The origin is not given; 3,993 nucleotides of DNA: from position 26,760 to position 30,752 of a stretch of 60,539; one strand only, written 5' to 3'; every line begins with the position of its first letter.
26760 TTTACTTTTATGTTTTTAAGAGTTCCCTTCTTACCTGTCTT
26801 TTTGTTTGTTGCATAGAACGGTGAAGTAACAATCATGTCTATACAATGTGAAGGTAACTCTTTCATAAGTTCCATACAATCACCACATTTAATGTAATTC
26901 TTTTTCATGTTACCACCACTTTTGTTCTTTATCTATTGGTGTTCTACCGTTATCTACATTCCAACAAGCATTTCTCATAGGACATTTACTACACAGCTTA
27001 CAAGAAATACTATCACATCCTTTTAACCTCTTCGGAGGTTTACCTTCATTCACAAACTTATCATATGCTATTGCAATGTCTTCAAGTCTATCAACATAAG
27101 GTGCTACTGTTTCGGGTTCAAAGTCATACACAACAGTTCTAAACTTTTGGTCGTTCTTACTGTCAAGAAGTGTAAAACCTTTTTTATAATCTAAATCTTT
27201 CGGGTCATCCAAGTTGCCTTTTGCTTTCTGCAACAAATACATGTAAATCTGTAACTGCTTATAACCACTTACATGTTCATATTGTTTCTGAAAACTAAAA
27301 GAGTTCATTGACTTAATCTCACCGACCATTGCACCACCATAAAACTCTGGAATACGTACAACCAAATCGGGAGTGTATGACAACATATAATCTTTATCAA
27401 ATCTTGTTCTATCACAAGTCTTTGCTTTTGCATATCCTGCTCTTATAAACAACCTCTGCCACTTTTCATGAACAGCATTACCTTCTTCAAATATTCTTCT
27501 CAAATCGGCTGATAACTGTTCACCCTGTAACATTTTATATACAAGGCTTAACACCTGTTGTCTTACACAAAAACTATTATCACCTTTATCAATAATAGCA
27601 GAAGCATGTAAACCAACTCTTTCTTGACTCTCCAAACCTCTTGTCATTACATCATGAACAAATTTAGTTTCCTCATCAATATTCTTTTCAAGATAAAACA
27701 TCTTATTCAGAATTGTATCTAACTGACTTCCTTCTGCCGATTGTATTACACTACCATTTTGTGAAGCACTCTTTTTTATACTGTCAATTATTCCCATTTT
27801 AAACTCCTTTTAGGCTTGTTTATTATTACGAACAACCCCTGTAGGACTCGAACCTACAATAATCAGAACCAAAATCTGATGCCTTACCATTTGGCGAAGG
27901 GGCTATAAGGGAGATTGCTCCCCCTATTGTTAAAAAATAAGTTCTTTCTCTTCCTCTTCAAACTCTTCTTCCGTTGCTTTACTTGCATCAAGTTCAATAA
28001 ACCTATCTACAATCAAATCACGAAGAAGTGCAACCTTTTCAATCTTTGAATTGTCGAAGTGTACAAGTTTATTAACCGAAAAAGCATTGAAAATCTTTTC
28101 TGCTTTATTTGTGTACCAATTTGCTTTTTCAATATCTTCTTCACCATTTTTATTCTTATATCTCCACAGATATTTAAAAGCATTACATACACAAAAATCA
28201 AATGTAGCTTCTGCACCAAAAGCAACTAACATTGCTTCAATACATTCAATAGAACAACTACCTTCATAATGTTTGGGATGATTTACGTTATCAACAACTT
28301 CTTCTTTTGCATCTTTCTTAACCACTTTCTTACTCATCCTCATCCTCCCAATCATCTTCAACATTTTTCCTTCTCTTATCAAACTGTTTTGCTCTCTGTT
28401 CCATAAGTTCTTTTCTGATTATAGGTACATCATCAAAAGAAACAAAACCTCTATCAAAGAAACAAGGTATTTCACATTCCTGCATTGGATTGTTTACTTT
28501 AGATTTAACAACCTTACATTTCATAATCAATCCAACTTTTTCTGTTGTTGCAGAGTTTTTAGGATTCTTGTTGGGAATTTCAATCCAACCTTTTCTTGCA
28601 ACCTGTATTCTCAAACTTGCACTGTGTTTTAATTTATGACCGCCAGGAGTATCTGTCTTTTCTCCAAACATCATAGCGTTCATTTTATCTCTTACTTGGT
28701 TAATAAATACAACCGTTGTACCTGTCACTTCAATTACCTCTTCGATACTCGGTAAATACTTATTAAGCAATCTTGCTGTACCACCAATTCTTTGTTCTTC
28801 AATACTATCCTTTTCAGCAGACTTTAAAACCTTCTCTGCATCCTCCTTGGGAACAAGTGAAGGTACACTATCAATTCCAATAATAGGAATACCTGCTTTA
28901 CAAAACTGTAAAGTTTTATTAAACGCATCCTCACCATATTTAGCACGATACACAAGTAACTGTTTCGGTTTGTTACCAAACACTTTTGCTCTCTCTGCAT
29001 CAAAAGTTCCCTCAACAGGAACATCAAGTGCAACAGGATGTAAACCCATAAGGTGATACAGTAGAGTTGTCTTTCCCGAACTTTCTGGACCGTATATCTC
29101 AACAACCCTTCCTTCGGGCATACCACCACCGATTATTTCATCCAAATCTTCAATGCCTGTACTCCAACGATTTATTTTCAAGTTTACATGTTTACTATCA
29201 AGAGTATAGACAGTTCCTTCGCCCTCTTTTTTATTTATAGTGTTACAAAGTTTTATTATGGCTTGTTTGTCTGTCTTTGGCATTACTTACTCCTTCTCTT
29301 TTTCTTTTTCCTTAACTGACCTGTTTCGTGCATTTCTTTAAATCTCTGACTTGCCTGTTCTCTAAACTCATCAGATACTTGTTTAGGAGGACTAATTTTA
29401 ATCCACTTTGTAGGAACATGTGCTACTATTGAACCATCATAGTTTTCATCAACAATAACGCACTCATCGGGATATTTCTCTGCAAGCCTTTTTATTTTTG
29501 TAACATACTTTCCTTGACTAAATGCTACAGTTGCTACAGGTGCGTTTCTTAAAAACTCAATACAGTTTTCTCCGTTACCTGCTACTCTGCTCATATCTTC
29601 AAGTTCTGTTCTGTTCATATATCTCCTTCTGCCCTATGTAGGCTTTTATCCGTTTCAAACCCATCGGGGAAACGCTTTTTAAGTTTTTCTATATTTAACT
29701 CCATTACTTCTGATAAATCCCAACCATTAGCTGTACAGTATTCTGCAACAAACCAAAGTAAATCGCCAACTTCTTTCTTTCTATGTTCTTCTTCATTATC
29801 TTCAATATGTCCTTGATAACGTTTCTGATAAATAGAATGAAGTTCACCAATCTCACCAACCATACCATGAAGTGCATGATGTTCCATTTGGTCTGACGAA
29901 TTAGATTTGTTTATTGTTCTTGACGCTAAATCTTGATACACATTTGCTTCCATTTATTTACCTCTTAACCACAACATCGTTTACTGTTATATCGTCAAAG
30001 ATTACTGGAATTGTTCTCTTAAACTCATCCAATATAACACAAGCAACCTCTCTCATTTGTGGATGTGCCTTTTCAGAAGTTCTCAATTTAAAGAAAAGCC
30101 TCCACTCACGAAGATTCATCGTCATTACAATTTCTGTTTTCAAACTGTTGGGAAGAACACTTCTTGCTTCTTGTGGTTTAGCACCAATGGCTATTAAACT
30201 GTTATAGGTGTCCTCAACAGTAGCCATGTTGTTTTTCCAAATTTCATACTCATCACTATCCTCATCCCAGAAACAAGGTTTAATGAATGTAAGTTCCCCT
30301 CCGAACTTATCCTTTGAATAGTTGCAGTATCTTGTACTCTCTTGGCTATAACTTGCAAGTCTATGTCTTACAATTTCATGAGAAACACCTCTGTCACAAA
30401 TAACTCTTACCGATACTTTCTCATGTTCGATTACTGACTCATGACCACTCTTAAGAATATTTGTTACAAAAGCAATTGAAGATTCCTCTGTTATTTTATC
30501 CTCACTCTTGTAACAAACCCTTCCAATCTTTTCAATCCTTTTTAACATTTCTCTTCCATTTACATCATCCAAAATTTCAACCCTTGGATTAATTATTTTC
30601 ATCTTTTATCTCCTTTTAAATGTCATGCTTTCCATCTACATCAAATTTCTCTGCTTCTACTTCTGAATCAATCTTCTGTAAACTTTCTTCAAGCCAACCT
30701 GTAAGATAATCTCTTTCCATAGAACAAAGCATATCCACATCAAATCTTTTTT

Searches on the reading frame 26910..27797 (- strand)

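Call 22: search_protein_families(library=phrogs, proteins=[window:26910-27797:-], max_evalue=0.01)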
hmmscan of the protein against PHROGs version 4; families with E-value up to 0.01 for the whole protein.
window:26910-27797:- (295 aa): 4 families
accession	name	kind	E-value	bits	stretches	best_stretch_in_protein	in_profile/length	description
phrog_1706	-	DNA, RNA and nucleotide metabolism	1.9e-19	71.2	1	76-291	57-255/293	CRISPR/Cas system associated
phrog_2506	-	DNA, RNA and nucleotide metabolism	1.7e-14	54.7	1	63-285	94-340/342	exonuclease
phrog_1990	-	DNA, RNA and nucleotide metabolism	1.2e-11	45.6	1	38-283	12-240/290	Cas4-domain exonuclease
phrog_434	-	DNA, RNA and nucleotide metabolism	0.00099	19.4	1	102-239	105-230/372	RecE-like recombination exonuclease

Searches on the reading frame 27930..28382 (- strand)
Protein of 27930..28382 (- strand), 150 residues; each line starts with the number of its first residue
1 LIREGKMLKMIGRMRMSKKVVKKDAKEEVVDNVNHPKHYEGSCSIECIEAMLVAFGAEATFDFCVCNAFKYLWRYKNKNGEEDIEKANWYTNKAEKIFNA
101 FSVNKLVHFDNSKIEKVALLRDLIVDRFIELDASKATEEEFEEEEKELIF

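Call 23: search_protein_families(library=phrogs, proteins=[window:27930-28382:-], max_evalue=0.01)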
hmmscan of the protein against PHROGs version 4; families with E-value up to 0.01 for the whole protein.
window:27930-28382:- (150 aa): 21 families
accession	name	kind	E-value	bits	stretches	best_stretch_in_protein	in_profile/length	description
phrog_236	-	other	1.9e-25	91.3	1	17-94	225-301/431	nucleotide kinase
phrog_1689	-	other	5.1e-23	83.2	1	18-97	153-233/243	nucleotide kinase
phrog_11324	-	other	1.7e-17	65.2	1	28-100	6-73/139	nucleotide kinase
phrog_23238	-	unknown function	3.3e-16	60.6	1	17-93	113-188/196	-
phrog_4943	-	unknown function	2.4e-15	58.4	1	17-95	75-156/166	-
phrog_4824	-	unknown function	1.1e-12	49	1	34-99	7-64/128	-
phrog_2585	-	other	1.9e-12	48.9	1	18-96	83-165/175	nucleotide kinase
phrog_4897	-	other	5.4e-12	47.2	1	21-93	103-175/186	kinase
phrog_26005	-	unknown function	7.5e-10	39.7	1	17-93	228-301/310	-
phrog_18538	-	unknown function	8e-10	39.9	1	30-128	2-113/159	-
phrog_32366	-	unknown function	1.5e-09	39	1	30-118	6-84/170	-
phrog_2781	-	unknown function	8.3e-08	33.6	1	19-92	163-238/253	-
phrog_4472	-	other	2.2e-07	31.7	1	26-98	7-77/100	nucleotide kinase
phrog_2387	-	other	7.6e-07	30.4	1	30-95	2-68/147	nucleotide kinase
phrog_13649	-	unknown function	2.9e-06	28.4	1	31-118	4-81/127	-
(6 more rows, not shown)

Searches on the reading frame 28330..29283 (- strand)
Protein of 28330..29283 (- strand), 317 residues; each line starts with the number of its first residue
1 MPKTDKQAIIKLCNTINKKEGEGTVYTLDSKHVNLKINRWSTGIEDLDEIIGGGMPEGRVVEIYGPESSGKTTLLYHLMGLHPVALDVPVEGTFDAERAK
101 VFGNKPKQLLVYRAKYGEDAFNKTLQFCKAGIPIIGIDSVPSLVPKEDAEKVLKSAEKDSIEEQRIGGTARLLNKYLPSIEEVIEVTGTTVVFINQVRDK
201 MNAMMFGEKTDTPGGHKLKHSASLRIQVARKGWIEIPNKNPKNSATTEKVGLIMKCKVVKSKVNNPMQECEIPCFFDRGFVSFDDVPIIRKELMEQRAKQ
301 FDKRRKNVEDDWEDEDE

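Call 22: search_protein_families(library=phrogs, proteins=[window:28330-29283:-], max_evalue=0.01)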
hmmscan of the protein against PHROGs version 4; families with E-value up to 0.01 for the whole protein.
window:28330-29283:- (317 aa): 7 families
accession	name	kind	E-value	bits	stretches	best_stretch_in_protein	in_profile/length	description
phrog_97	-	other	4.2e-51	175.7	2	11-231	22-254/506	UvsX-like recombinase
phrog_8337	-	DNA, RNA and nucleotide metabolism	7.6e-24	85.6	1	20-230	31-241/273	DNA repair protein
phrog_9666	-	unknown function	2.7e-14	53.4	1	134-278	567-705/779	-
phrog_19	-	DNA, RNA and nucleotide metabolism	2.4e-07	31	1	34-78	329-373/621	DnaB-like replicative helicase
phrog_239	-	DNA, RNA and nucleotide metabolism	5.3e-05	23.3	1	36-79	335-379/801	DNA primase/helicase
phrog_8290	-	other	0.00088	20.3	1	6-70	8-71/74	RecA or Sak4, length ?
phrog_26214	-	unknown function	0.0076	15.9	0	31-78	28-75/420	-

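Call 102: search_solved_structures(query=window:28330-29283:-, max_evalue=0.01)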
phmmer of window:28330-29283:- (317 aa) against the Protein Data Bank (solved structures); distinct sequences matched with E-value up to 0.01: 107 (the best 60 are shown).
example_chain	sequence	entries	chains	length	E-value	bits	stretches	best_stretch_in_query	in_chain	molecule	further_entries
3cmu_A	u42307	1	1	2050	1e-161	540.4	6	6-295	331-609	Protein recA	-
3cmt_A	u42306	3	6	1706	5.1e-135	452.7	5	6-295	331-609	Protein recA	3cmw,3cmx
3cmv_A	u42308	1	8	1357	4.1e-108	364.3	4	6-295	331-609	Protein recA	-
1ubc_A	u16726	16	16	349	1.1e-32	116.6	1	7-280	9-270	RecA | Protein recA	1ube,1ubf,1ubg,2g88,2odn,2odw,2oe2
2zr0_A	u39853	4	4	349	2.8e-32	115.2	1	7-280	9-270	Protein recA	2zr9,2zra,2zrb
2zrc_A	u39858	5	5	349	5.3e-32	114.3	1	7-280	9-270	Protein recA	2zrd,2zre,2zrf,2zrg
2zrh_A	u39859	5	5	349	7.2e-32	113.9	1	7-280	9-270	Protein recA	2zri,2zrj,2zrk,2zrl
4oqf_A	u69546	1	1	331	2.3e-31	112.2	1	7-280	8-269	Protein RecA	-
4po1_A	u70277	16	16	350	2.8e-31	112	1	7-280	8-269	Protein RecA | Protein RecA, 1st part, 2nd part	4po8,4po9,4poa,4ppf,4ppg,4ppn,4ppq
1g18_A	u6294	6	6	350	9.8e-31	110.2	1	7-280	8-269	RECA PROTEIN | RecA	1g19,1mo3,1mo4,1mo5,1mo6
1xp8_A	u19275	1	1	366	1.2e-30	109.9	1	7-287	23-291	RecA protein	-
5jrj_A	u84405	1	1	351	4.7e-30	107.9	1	8-280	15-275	Protein RecA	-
8s70_D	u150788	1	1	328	1.8e-29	106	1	5-283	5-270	Protein RecA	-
8s7g_D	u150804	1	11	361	2.4e-29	105.6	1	5-283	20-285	Protein RecA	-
8amd_A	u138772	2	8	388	5e-29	104.6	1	12-285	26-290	Protein RecA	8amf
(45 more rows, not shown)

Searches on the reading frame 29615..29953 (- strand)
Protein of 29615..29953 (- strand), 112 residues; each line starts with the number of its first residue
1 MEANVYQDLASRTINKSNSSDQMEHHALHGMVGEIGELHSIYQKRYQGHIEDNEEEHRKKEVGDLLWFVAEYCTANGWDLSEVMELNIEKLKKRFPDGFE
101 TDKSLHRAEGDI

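Call 83: search_protein_families(library=pfam, proteins=[window:29615-29953:-], max_evalue=0.01)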
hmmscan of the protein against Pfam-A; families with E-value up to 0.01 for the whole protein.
window:29615-29953:- (112 aa): 1 family
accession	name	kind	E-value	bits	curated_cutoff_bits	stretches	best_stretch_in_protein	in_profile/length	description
PF03819.22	MazG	-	1.6e-08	35.1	22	1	26-99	5-74/74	MazG nucleotide pyrophosphohydrolase domain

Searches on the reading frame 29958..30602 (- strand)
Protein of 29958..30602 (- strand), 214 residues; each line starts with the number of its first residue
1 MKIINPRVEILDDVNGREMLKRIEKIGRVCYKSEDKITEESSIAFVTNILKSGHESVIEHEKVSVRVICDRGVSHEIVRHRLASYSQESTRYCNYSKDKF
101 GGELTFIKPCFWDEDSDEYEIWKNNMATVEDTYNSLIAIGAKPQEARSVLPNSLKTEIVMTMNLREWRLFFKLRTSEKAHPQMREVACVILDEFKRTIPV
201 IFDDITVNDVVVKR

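Call 23: search_protein_families(library=phrogs, proteins=[window:29958-30602:-], max_evalue=0.01)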
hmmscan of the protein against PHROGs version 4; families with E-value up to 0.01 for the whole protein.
window:29958-30602:- (214 aa): 5 families
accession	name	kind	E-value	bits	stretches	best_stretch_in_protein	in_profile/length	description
phrog_85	-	DNA, RNA and nucleotide metabolism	1.4e-49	170.4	1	20-205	388-583/866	thymidylate synthase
phrog_10644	-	DNA, RNA and nucleotide metabolism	9.8e-12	46.3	1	123-202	72-151/160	thymidylate synthase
phrog_22708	-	DNA, RNA and nucleotide metabolism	5.4e-11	43.3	1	36-97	65-128/242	thymidylate synthase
phrog_28804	-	DNA, RNA and nucleotide metabolism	5.5e-06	27.7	1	131-201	12-81/91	thymidylate synthase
phrog_35637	-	DNA, RNA and nucleotide metabolism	0.0041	17.2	1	48-176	122-246/366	thymidylate synthase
